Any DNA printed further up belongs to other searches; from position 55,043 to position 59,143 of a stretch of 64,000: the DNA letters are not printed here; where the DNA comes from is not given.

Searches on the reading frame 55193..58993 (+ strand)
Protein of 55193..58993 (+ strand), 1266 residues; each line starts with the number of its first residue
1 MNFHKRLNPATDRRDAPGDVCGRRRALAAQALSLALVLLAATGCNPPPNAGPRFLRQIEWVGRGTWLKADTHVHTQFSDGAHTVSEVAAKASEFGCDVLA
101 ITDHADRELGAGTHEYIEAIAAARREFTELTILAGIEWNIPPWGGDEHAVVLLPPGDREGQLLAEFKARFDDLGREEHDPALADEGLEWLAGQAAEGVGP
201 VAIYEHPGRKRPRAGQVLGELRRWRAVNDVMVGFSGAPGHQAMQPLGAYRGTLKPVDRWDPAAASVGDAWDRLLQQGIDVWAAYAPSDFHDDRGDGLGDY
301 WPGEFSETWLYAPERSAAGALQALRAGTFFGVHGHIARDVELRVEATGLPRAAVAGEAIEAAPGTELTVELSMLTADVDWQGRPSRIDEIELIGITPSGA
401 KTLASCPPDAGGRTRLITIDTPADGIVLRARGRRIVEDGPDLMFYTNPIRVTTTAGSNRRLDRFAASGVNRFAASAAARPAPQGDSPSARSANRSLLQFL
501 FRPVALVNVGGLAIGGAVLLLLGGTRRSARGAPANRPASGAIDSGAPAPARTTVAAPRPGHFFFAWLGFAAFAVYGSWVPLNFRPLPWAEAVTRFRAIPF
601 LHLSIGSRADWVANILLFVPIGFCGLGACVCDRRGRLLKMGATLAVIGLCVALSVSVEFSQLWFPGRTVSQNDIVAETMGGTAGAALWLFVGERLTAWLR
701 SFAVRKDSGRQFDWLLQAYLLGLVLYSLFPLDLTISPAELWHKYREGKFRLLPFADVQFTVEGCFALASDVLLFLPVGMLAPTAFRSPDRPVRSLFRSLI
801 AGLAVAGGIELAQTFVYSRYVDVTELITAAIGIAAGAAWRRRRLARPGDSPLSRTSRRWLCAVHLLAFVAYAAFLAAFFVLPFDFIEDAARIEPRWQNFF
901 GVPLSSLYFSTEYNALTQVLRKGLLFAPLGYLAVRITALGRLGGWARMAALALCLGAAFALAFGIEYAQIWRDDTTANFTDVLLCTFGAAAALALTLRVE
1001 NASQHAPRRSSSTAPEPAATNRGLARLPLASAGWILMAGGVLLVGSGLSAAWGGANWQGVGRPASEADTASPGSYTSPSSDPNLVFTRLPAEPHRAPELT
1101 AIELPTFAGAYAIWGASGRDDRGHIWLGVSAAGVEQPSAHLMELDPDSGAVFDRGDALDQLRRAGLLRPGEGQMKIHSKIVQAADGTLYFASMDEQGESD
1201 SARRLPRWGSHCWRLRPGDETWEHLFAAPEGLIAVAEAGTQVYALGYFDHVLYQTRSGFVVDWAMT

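Call 57: search_protein_families(library=pfam, proteins=[window:55193-58993:+], max_evalue=0.00001)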
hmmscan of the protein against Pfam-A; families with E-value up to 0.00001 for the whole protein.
window:55193-58993:+ (1266 aa): 2 families
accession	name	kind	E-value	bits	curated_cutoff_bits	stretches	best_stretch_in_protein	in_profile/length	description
PF04892.17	VanZ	-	2.3e-34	119.2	30.1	3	605-690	55-124/126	VanZ like family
PF02811.25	PHP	-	1.6e-11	45.3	26.4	1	70-146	1-67/164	PHP domain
